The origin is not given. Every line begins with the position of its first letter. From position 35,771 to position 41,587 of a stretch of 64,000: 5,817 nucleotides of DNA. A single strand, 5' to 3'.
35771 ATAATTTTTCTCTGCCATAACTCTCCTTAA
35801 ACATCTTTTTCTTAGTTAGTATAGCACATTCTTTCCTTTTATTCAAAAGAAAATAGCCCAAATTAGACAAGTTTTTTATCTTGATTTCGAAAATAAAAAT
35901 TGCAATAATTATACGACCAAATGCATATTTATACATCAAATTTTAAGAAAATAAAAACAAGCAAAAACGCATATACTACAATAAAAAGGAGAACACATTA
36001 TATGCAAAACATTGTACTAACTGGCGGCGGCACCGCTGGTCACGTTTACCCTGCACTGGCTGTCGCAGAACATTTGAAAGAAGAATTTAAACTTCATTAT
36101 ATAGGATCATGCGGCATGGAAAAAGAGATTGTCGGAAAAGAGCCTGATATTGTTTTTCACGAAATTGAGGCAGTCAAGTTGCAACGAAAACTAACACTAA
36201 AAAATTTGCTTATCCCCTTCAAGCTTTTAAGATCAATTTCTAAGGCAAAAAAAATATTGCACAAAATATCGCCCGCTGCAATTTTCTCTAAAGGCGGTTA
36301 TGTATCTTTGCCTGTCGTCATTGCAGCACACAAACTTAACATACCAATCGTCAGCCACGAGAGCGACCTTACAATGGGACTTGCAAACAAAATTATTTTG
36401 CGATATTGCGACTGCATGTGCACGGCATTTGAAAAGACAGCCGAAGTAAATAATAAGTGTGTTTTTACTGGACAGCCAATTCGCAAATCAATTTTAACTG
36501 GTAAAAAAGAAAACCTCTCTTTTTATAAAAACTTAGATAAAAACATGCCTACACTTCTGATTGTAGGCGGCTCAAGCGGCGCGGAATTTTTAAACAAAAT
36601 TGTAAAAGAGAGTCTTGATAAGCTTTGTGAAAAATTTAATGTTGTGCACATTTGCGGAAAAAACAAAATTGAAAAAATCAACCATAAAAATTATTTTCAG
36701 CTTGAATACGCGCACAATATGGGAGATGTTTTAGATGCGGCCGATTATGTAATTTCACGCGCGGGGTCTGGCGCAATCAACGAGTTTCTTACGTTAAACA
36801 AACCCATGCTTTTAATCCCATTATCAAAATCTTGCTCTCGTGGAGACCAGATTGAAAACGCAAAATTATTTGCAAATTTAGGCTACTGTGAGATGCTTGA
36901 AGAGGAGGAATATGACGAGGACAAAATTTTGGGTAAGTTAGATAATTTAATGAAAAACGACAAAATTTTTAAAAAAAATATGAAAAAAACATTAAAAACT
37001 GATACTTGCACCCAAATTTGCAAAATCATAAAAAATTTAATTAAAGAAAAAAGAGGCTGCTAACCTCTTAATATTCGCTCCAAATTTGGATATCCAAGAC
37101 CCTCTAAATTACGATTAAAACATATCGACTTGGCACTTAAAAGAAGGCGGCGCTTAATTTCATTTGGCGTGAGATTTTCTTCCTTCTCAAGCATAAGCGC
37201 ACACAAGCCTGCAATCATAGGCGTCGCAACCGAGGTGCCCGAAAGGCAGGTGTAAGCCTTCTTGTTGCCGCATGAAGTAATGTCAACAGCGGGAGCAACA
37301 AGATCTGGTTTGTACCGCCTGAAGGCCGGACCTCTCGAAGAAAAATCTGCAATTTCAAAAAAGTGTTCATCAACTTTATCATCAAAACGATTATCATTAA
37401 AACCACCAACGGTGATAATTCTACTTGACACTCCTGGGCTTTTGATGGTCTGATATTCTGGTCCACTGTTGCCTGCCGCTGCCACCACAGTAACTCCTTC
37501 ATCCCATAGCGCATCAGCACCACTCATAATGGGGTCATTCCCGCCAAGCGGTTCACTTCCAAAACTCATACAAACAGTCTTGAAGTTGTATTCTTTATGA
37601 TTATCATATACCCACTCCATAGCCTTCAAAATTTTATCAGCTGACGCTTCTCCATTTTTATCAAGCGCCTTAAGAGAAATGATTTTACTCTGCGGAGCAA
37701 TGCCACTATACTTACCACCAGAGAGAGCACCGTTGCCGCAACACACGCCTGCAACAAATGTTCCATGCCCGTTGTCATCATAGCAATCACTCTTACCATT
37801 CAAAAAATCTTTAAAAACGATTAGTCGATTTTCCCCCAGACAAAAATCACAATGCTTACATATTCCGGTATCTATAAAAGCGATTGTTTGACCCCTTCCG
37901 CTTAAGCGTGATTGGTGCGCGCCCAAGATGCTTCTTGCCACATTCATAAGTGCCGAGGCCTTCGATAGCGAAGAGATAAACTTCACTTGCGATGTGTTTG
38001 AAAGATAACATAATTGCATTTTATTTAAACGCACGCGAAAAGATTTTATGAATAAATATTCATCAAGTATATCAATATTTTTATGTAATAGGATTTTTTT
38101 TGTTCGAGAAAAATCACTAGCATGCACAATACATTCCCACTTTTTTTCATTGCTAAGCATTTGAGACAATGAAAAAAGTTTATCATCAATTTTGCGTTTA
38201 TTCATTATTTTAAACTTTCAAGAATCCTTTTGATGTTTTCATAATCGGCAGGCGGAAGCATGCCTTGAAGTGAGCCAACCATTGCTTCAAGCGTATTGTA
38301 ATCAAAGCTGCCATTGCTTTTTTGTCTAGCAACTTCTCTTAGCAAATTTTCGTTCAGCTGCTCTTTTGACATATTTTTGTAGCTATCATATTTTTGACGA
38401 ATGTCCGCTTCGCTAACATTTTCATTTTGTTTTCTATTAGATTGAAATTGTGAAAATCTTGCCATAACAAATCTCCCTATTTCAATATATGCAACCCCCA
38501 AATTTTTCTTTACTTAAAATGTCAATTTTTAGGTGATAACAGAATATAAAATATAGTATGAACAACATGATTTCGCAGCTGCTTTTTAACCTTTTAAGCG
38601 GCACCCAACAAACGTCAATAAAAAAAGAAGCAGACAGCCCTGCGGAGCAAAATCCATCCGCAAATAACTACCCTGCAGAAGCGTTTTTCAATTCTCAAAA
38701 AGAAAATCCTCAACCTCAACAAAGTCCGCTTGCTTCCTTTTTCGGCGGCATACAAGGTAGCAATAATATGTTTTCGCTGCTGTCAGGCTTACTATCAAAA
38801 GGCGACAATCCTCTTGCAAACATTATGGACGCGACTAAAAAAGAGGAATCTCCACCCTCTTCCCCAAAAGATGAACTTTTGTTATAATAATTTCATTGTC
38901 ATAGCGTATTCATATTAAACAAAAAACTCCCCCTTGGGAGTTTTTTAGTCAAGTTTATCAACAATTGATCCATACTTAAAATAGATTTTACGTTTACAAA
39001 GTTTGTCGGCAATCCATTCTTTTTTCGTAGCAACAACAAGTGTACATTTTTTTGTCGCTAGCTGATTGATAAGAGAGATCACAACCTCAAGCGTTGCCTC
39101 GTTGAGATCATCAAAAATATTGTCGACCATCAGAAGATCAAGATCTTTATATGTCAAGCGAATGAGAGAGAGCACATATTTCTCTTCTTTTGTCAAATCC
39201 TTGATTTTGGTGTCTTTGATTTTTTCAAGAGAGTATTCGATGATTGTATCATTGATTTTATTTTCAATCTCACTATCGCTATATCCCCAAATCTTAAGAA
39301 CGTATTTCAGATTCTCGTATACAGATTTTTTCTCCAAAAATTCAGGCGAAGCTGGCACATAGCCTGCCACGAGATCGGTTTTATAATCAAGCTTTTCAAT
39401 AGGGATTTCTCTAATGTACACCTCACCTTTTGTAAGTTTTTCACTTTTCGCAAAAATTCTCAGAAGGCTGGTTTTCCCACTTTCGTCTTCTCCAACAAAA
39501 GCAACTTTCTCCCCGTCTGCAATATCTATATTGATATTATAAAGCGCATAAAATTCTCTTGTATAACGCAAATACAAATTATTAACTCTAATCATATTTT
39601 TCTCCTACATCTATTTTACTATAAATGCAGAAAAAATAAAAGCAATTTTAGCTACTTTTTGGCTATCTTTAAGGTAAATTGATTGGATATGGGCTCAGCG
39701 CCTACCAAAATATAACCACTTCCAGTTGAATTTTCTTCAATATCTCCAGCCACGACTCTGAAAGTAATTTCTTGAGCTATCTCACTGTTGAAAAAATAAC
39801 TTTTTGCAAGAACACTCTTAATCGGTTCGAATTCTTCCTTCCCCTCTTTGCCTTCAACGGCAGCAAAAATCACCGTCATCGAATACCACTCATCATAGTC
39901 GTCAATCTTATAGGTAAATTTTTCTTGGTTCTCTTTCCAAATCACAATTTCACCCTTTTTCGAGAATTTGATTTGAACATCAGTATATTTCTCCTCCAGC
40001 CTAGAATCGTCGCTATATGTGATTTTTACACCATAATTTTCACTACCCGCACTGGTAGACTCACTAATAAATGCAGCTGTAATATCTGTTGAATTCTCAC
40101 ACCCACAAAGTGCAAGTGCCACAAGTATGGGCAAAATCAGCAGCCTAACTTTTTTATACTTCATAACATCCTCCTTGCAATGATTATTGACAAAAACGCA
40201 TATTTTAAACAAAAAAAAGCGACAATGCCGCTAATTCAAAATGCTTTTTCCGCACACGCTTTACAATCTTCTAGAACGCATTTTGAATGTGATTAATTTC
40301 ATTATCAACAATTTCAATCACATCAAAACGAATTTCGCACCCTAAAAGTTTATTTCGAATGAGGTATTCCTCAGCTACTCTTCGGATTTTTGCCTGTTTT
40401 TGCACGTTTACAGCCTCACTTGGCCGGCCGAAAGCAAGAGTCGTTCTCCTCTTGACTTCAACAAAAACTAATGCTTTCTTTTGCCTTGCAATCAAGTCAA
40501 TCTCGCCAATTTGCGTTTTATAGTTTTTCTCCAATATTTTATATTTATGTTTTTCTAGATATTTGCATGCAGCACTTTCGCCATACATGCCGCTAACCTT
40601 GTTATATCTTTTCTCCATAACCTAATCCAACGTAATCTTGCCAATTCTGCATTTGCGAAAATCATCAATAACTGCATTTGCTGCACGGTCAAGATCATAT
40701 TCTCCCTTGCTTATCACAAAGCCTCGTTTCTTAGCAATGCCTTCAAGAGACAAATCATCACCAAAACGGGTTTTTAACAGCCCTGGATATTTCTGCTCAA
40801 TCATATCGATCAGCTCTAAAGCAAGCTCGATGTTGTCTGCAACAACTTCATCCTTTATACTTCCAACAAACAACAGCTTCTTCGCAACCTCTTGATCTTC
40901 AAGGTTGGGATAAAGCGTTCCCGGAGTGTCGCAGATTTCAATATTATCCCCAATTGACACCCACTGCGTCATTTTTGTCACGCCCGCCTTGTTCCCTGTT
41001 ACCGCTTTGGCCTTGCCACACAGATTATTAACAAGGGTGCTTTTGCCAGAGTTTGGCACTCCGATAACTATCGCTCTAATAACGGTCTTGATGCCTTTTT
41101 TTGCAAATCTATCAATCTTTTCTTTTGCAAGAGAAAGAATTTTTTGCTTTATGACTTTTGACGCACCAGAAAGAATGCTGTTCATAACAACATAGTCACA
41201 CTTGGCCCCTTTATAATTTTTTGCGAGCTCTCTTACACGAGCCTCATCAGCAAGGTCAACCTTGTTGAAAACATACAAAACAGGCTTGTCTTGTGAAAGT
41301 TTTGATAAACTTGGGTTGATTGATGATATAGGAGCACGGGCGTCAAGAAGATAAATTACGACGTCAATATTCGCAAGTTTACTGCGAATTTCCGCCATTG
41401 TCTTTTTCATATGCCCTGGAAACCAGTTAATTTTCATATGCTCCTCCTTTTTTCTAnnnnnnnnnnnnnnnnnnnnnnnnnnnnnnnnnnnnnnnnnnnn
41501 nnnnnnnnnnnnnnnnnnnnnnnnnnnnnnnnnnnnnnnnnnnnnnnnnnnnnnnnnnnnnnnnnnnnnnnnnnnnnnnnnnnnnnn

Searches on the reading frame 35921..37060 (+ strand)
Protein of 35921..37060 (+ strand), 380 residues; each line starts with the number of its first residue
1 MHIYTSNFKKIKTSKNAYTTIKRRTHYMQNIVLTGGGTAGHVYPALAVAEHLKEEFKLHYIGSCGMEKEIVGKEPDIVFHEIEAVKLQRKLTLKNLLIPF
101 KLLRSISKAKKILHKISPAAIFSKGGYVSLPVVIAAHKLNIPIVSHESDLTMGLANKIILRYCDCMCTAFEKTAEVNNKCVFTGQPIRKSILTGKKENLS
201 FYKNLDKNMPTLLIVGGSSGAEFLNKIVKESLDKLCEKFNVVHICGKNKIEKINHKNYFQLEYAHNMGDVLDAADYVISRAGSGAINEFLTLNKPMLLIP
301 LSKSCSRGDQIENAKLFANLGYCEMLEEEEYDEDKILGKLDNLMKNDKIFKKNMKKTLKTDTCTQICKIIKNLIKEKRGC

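Call 46: search_protein_families(library=pfam, proteins=[window:35921-37060:+], max_evalue=0.001)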
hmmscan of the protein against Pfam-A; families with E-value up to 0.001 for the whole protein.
window:35921-37060:+ (380 aa): 3 families
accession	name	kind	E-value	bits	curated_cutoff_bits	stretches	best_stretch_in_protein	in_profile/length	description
PF04101.22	Glyco_tran_28_C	-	4e-36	125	22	1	211-357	1-154/166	Glycosyltransferase family 28 C-terminal domain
PF03033.26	Glyco_transf_28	-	5e-36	124.3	26.2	1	31-166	1-137/139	Glycosyltransferase family 28 N-terminal domain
PF13528.12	Glyco_trans_1_3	-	3.5e-05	23.6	25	1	210-337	195-315/322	Glycosyl transferase family 1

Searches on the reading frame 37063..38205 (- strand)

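Call 46: search_protein_families(library=pfam, proteins=[window:37063-38205:-], max_evalue=0.001)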
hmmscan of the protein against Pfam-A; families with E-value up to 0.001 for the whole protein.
window:37063-38205:- (381 aa): 1 family
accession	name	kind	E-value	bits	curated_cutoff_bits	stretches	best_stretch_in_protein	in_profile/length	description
PF00082.27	Peptidase_S8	-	7.3e-44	150.6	21.8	1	103-360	1-275/288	Subtilase family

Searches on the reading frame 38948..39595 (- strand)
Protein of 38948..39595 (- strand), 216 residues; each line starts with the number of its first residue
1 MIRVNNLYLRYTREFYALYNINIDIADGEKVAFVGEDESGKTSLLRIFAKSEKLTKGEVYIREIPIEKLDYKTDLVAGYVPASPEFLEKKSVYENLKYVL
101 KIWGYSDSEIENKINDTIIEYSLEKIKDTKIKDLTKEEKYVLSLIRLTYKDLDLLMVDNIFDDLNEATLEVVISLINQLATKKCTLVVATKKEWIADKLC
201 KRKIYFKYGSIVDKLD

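Call 45: search_protein_families(library=pfam, proteins=[window:38948-39595:-], max_evalue=0.001)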
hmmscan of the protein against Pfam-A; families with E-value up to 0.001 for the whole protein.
window:38948-39595:- (216 aa): 1 family
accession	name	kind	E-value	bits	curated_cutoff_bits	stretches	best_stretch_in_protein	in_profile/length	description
PF00005.33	ABC_tran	-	6.3e-15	56.4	25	1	19-159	2-134/137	ABC transporter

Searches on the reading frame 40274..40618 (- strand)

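Call 45: search_protein_families(library=pfam, proteins=[window:40274-40618:-], max_evalue=0.001)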
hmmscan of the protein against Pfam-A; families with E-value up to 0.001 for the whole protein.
window:40274-40618:- (115 aa): 3 families
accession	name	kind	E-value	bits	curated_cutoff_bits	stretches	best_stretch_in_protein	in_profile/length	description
PF02021.23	UPF0102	-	4.2e-30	104.4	23.6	1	13-103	1-80/80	Uncharacterised protein family UPF0102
PF08378.17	NERD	-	2.6e-07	31.6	22.1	1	9-75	1-73/111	Nuclease-related domain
PF01939.22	NucS_C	-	0.00088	19.7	24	0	24-59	18-54/124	Endonuclease NucS C-terminal domain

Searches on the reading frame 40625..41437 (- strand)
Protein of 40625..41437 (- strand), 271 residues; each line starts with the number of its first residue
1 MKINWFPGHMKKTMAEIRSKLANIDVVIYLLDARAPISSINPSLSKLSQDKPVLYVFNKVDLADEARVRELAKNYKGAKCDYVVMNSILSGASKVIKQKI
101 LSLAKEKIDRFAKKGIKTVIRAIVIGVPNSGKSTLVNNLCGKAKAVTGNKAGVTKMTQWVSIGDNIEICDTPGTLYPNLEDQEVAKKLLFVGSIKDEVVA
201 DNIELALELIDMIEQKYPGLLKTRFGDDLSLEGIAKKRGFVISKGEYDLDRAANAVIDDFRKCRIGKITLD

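Call 45: search_protein_families(library=pfam, proteins=[window:40625-41437:-], max_evalue=0.001)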
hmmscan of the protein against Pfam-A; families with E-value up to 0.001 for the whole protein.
window:40625-41437:- (271 aa): 8 families
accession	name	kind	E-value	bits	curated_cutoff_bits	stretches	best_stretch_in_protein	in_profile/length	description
PF01926.29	MMR_HSR1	-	7.2e-19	68.4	21.9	1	122-188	2-70/113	50S ribosome-binding GTPase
PF02421.24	FeoB_N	-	1.6e-12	47.6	27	1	122-198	3-83/156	Ferrous iron transport protein B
PF00009.33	GTP_EFTU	-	1.5e-06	28.4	26.5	0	7-76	77-147/188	Elongation factor Tu GTP binding domain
PF00350.29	Dynamin_N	-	4.9e-06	27.1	27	0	123-149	2-28/168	Dynamin family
PF03193.22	RsgA_GTPase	-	6.7e-06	26.5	30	1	21-174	20-168/174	RsgA GTPase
PF10662.15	PduV-EutP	-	1.3e-05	25.4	21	0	12-81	52-121/143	Ethanolamine utilisation - propanediol utilisation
PF07454.18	SpoIIP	-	0.00016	21.7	24.4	1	178-226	181-228/269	Stage II sporulation protein P (SpoIIP)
PF04548.22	AIG1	-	0.00073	19.4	27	0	121-227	2-113/212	AIG1 family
